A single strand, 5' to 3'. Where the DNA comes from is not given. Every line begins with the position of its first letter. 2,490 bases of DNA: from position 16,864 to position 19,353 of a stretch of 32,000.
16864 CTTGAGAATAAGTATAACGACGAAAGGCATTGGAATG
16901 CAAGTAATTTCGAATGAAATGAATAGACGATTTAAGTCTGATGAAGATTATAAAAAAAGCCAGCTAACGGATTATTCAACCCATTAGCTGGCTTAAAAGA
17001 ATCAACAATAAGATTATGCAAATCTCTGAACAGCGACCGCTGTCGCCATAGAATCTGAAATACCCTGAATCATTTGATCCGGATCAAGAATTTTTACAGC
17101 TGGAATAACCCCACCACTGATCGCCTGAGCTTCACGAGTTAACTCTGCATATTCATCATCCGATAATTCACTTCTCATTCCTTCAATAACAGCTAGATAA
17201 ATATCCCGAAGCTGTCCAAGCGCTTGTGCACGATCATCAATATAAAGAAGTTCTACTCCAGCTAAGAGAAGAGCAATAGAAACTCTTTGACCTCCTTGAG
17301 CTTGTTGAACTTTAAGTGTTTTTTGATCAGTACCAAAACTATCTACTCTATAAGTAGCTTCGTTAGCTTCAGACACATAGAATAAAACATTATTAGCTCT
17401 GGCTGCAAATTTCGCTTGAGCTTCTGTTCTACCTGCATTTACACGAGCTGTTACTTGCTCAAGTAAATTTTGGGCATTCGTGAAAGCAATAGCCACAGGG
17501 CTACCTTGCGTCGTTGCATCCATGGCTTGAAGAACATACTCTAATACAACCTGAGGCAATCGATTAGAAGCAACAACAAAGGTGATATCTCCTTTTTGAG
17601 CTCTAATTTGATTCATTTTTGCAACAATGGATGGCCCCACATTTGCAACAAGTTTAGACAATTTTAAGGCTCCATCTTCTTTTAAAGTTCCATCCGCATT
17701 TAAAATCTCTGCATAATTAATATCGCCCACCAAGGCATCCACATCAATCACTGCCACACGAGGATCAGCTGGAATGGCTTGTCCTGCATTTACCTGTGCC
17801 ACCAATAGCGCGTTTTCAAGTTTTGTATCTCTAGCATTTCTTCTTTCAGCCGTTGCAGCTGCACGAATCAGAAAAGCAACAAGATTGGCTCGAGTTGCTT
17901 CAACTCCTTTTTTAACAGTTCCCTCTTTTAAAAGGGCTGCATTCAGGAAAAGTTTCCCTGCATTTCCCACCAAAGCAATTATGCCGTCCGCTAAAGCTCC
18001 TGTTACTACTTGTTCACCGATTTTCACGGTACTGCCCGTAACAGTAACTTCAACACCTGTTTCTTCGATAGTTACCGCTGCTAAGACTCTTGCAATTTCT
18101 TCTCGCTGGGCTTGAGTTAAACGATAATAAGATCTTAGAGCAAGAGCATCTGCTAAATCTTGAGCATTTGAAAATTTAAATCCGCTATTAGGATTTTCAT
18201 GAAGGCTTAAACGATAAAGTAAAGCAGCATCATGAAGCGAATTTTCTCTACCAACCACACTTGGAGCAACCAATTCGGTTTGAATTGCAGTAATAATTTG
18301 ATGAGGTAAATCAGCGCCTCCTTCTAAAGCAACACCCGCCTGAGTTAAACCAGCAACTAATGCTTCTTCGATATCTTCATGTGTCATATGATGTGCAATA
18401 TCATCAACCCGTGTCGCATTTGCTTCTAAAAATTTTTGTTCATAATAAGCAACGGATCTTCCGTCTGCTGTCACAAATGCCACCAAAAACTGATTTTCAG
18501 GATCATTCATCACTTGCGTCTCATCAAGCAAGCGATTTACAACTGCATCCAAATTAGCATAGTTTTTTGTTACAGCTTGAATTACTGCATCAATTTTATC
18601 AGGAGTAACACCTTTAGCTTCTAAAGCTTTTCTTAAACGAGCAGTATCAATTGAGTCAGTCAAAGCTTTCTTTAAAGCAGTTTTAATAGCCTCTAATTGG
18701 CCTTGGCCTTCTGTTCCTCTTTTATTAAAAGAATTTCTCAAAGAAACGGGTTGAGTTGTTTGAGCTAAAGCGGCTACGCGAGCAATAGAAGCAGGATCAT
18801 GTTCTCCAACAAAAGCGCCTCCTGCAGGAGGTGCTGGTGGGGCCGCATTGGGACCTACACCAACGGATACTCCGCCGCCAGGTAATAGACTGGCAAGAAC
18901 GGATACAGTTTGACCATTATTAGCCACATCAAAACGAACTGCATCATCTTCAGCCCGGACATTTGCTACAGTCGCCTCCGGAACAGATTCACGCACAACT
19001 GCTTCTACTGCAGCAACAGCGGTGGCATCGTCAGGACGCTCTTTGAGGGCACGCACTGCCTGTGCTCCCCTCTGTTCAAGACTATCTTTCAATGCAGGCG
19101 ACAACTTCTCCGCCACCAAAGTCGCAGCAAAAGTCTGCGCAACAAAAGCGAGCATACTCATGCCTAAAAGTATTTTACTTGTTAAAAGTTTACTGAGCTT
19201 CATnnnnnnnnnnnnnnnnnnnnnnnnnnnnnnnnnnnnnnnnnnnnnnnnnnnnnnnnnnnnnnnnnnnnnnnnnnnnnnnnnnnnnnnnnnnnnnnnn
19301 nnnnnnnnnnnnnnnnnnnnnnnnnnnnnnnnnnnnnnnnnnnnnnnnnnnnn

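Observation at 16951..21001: Self-contained two-gene unit encoding two secreted proteins of unknown function: the best candidate for an undescribed envelope system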

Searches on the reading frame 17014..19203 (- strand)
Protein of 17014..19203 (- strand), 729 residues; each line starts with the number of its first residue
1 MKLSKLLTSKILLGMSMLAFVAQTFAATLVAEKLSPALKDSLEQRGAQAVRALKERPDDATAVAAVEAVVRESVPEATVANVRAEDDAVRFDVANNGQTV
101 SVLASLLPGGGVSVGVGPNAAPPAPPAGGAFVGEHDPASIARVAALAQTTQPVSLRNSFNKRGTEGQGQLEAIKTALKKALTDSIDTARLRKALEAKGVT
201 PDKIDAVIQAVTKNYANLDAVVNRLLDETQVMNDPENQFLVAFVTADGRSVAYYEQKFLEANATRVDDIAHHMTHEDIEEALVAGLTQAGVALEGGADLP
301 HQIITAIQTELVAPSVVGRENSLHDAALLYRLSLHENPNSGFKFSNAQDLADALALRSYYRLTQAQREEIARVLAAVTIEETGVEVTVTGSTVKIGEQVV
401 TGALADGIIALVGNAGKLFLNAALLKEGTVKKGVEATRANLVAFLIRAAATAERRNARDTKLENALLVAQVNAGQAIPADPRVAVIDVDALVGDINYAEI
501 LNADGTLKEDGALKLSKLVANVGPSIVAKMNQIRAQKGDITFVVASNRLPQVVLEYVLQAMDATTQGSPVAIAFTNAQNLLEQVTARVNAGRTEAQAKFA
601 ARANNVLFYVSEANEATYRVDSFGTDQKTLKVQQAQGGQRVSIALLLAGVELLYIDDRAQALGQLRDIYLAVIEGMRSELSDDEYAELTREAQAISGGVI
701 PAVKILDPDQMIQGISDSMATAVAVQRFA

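Call 7: search_protein_families(library=pfam, proteins=[window:17017-19203:-], max_evalue=0.1)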
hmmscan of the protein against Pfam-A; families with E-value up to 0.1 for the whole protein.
window:17017-19203:- (729 aa): 1 family
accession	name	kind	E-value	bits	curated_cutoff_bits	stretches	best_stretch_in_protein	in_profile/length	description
PF00380.25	Ribosomal_S9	-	0.04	14.8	22.5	0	160-199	57-94/121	Ribosomal protein S9/S16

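Call 8: search_protein_families(library=ncbifam, proteins=[window:17017-19203:-], max_evalue=0.1)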
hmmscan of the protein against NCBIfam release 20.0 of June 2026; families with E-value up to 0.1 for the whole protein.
window:17017-19203:- (729 aa): 1 family
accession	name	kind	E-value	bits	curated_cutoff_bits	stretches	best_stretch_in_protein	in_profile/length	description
NF047838.1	SCO4402_fam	subfamily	0.044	14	50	0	212-239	35-62/119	SCO4402 family protein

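Call 9: find_encoding_contigs(protein=window:17014-19203:-, flank=10000, max_places=6)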
Protein window:17014-19203:- (729 aa): 1 contig read that carries it; 1 place shown.
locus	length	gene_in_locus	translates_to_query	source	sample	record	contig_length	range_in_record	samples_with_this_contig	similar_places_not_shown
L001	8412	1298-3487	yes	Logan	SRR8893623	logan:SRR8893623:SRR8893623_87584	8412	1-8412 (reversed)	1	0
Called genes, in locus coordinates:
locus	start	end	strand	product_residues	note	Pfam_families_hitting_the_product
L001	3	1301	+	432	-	?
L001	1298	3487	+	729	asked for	-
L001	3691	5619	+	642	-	-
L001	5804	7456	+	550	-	PF06068:TIP49 (weak), PF00004:AAA, PF17862:AAA_lid_3 (weak), PF01434:Peptidase_M41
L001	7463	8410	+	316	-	?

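Call 11: search_solved_structures(query=window:17017-19203:-, max_evalue=1)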
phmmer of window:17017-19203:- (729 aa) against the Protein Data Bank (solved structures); distinct sequences matched with E-value up to 1: 1.
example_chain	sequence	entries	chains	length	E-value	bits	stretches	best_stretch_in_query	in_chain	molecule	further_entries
3e05_A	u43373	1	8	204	0.69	12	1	59-112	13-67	Precorrin-6Y C5,15-methyltransferase (Decarboxylating)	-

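Call 13: find_homologous_proteins(query=window:17017-19203:-, max_evalue=0.001)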
Query window:17017-19203:- (729 aa): 2 proteins with E <= 0.001 among 8000 candidates.
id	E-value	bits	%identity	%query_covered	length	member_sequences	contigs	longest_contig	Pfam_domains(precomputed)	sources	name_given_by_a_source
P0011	0.0e+0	1517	100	100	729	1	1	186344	-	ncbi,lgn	-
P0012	4.7e-160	553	45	100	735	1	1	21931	-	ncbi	-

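Call 15: find_encoding_contigs(protein=P0012, flank=10000, max_places=3)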
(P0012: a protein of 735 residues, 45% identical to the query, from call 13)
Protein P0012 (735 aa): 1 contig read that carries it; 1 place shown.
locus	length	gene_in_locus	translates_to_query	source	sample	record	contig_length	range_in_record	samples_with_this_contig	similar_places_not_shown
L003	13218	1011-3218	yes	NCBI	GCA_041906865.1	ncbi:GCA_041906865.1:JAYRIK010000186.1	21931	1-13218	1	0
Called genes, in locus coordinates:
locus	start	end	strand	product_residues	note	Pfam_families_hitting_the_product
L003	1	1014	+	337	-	?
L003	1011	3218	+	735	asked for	-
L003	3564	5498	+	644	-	-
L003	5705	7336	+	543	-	PF06068:TIP49 (weak), PF00004:AAA, PF17862:AAA_lid_3 (weak), PF01434:Peptidase_M41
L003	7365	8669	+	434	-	-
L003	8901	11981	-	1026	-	PF00873:ACR_tran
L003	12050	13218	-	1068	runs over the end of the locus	PF00873:ACR_tran, PF03176:MMPL (weak)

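Call 33: search_protein_representatives(alignment_id=A2)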
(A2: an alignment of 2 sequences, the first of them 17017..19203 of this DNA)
Query: 2 sequences, 751 profile positions. Proteins with E-value up to 0.001 (for the whole library): 7; up to 1e-10: 7; up to 1e-30: 7. The best 7 are listed.
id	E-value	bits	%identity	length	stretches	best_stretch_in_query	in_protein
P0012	0.0e+00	1438.0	-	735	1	1-751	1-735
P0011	0.0e+00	1398.2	-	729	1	1-751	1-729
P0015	4.0e-80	286.6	-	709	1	78-751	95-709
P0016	2.2e-64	234.6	-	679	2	228-751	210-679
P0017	1.3e-60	222.1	-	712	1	98-751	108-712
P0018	4.0e-56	207.3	-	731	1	115-751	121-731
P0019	5.5e-46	173.7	-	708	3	453-711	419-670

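Call 49: find_encoding_contigs(protein=P0015, flank=10000, max_places=3)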
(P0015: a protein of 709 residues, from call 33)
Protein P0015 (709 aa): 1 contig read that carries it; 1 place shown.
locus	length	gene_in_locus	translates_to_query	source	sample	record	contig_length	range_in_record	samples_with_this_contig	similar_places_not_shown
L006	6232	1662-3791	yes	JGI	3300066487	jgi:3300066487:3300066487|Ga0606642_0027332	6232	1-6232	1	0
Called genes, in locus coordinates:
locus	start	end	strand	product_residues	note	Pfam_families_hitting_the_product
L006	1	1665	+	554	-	?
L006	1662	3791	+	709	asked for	-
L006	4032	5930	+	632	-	PF11832:DUF3352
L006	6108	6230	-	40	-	?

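Call 50: find_encoding_contigs(protein=P0017, flank=10000, max_places=3)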
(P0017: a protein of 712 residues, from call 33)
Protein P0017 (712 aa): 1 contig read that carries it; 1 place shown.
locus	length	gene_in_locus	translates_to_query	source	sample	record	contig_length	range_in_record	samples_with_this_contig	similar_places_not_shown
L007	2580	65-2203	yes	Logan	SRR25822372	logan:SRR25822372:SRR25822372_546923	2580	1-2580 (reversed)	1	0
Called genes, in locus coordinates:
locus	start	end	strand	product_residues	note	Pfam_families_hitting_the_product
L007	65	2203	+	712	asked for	-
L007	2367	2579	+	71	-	?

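Call 51: find_encoding_contigs(protein=P0019, flank=10000, max_places=3)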
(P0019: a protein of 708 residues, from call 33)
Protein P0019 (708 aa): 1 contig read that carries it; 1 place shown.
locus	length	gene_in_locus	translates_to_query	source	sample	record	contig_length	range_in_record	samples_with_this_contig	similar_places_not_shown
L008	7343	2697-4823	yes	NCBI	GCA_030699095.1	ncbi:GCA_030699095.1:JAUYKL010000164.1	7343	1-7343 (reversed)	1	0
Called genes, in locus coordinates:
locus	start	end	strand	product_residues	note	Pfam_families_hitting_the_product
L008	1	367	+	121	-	?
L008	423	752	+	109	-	PF00216:Bac_DNA_binding, PF14908:HU-CCDC81_euk_1 (weak)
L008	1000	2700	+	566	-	-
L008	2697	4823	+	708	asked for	-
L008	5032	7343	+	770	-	PF01301:Glyco_hydro_35, PF02449:Glyco_hydro_42, PF22369:GLMA_2nd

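Call 56: predict_structure(alignment_id=A5)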
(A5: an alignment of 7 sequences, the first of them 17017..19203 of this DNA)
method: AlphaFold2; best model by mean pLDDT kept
length: 729 residues; sequences in the alignment: 7
mean_pLDDT: 71.7   pTM: 0.55
mean pLDDT of the five models: 71.7, 70.8, 70.8, 68.3, 65.8
residues with pLDDT >= 90: 86; 70-90: 381; 50-70: 156; < 50: 106
segments of 3 or more residues with pLDDT < 50: 1-41, 108-110, 120-130, 380-382, 414-436, 562-566, 715-729
pLDDT, mean of each block of 10 residues (from residue 1): 35 28 27 35 59 70 66 62 71 69 60 58 38 63 84 91 88 93 92 88 92 91 92 85 77 88 85 84 89 67 85 78 86 80 71 77 83 68 60 77 77 43 26 46 73 68 72 57 87 70 65 56 69 76 86 66 55 89 89 79 89 86 80 78 80 81 85 82 85 82 71 49 35
secondary structure, 60 per line:
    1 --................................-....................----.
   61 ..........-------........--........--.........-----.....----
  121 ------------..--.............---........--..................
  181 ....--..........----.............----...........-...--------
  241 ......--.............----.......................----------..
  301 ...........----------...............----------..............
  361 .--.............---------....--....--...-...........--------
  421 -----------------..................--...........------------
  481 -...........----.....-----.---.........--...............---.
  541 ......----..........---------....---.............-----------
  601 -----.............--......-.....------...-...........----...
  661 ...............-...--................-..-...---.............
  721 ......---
elements in order (helices of 4 or more, strands of 3 or more residues): H3-34 H36-55 H60-70 E78-85 E88-95 E98-106 E112-116 H137-149 H155-160 H163-184 H187-196 H201-213 H218-228 E230-232 E241-246 E249-255 H256-261 H266-288 H299-311 H322-336 H347-361 H364-376 E386-389 E392-395 E398-400 H402-412 H438-455 H458-468 E482-487 H488-492 H497-500 H511-519 H522-536 E540-546 H551-560 E570-573 H577-589 E606-611 H612-618 H621-626 E628-632 E639-641 H643-653 H658-675 H682-697 E702-704 H708-726

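Call 62: fold_search(model_id=the predicted structure, library=pdb)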
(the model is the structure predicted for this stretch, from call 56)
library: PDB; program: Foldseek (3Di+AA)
matches with E <= 10: 319; with E <= 0.001: 0
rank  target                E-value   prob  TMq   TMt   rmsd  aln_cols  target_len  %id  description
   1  4bbj                  1.4e-02  0.23  0.10  0.11  31.8       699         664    9  Copper-transporting PIB-ATPase in complex with beryllium fluoride representing the E2P state (released 2013-12-11)
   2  7r0g_A                4.2e-02  0.16  0.10  0.11  29.5       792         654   11  STRUCTURAL BASIS OF ION UPTAKE IN COPPER-TRANSPORTING P1B-TYPE ATPASES (released 2022-09-14)
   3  6fj3_A                1.5e-01  0.14  0.12  0.14  28.6       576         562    9  High resolution crystal structure of parathyroid hormone 1 receptor in complex with a peptide agonist. (released 2018-11-21)
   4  1w6u_A                1.9e-01  0.30  0.09  0.19  14.8       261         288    9  Structure of human DECR ternary complex (released 2004-10-28)
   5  1lu9_A                2.0e-01  0.30  0.13  0.26  15.7       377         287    9  Structure of methylene-tetrahydromethanopterin dehydrogenase from Methylobacterium extorquens AM1 (released 2002-09-11)
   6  7r0g_B                2.1e-01  0.10  0.11  0.12  28.4       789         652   10  STRUCTURAL BASIS OF ION UPTAKE IN COPPER-TRANSPORTING P1B-TYPE ATPASES (released 2022-09-14)
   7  6tlk_B                2.7e-01  0.30  0.13  0.26  15.0       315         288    8  Structure of methylene-tetrahydromethanopterin dehydrogenase from Methylorubrum extorquens AM1 in an open conformation (released 2020-02-26)
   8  4ogd_A                2.7e-01  0.20  0.13  0.18  19.6       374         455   12  Crystal structure of succinic semialdehyde dehydrogenase from Streptococcus pyogenes in complex with NADP+ as the cofa (released 2014-12-10)
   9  2pz8_A                2.8e-01  0.15  0.11  0.21  17.6       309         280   13  NAD+ Synthetase from Bacillus anthracis with AMP-CPP and Mg2+ (released 2007-07-31)
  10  1w73_B                3.0e-01  0.30  0.09  0.20  14.8       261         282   10  Binary structure of human DECR solved by SeMet SAD. (released 2004-10-28)
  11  3lkd_A                3.1e-01  0.10  0.12  0.16  22.7       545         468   11  Crystal Structure of the type I restriction-modification system methyltransferase subunit from Streptococcus thermophi (released 2010-02-09)
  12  1w6u_B                3.5e-01  0.20  0.10  0.21  15.6       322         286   10  Structure of human DECR ternary complex (released 2004-10-28)
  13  6r6g_AB               3.5e-01  0.11  0.10  0.14  20.6       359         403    9  Structure of XBP1u-paused ribosome nascent chain complex with SRP. (released 2019-07-10)
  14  8r5s_D                3.5e-01  0.10  0.05  0.14  24.8       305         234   12  t113 - De-novo designed soluble homotetramer (released 2024-11-27)
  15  9a2g_MODEL_1_A        3.7e-01  0.08  0.09  0.11  21.2       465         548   12  Model of E. coli GroEL by in-cell photo-crosslinking MS and deep learning (released 2023-02-24)
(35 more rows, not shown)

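Call 82: search_protein_families(library=pfam, alignment_id=A5, max_evalue=10)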
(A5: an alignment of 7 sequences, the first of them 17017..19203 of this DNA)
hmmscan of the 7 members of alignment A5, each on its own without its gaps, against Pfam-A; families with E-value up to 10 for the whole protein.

A. member 1, window:17017-19203:- (729 aa): 2 families
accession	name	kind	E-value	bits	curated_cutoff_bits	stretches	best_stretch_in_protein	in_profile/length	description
PF00380.25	Ribosomal_S9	-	0.04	14.8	22.5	1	160-199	57-94/121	Ribosomal protein S9/S16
PF19000.5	DUF5729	-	2.1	9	27.4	1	32-98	22-87/141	Family of unknown function (DUF5729)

B. families by the number of members that match (of 7 scanned): 8 families
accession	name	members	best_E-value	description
PF09851.14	SHOCT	4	0.00049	Short C-terminal domain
PF18313.7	TLP1_add_C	1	0.039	Thiolase-like protein type 1 additional C-terminal domain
PF00380.25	Ribosomal_S9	1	0.04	Ribosomal protein S9/S16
PF14377.11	UBM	1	0.14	Ubiquitin binding region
PF25481.1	Nucleoprot-TPR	1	0.23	Nucleoprotein TPR-like domain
PF22283.2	DUF6960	1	0.33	Family of unknown function (DUF6960)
PF07798.16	CCDC90-like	1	0.78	Coiled-coil domain-containing protein 90-like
PF19000.5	DUF5729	1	2.1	Family of unknown function (DUF5729)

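Call 102: find_related_loci(query=A5, collection=viral_contigs, flank=5000)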
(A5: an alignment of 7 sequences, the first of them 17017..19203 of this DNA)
Query A5 (729 aa) in viral_contigs; peptide patterns used: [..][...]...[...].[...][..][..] (x = any residue, [..] = any of these).
7 stretches matched a pattern, but none encodes a relative of the query by tblastn (E <= 1e-3).

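Call 104: find_related_loci(query=A8, collection=metagenome_contigs, flank=6000)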
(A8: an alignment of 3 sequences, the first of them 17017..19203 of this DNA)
Query A8 (729 aa) in metagenome_contigs; peptide patterns used: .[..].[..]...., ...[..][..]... (x = any residue, [..] = any of these).
120 stretches matched a pattern, but none encodes a relative of the query by tblastn (E <= 1e-3).

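Call 106: find_related_loci(query=A9, collection=metagenome_contigs, flank=6000)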
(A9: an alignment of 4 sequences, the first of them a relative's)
Query A9 (709 aa) in metagenome_contigs; peptide patterns used: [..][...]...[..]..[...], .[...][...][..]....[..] (x = any residue, [..] = any of these).
600 stretches matched a pattern, but none encodes a relative of the query by tblastn (E <= 1e-3).

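Call 107: find_encoding_contigs(protein=P0016, flank=8000, max_places=3)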
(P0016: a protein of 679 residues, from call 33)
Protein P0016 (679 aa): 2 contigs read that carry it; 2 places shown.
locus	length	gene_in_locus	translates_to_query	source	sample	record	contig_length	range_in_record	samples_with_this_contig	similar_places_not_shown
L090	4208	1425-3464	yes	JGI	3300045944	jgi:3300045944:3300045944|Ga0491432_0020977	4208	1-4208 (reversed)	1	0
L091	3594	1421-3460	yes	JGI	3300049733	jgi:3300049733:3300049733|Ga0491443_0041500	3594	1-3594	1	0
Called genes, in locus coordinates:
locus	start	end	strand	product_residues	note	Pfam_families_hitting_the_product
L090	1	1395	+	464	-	?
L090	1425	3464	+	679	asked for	-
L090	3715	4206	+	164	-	?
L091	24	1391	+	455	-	-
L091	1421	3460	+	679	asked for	-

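Call 108: find_encoding_contigs(protein=P0018, flank=8000, max_places=3)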
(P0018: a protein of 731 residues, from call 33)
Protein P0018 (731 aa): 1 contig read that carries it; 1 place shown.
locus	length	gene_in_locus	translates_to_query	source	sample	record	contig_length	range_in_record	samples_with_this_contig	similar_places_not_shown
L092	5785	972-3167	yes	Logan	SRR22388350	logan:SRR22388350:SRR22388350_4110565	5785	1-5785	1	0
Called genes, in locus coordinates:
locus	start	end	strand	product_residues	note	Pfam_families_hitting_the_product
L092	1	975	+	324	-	?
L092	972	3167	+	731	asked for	-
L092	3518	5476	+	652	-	-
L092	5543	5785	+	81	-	?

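Call 110: search_protein_families(library=padloc, max_evalue=0.01, proteins=[window:17017-19203:-])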
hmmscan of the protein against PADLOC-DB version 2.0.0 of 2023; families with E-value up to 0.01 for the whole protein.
window:17017-19203:- (729 aa): 0 families
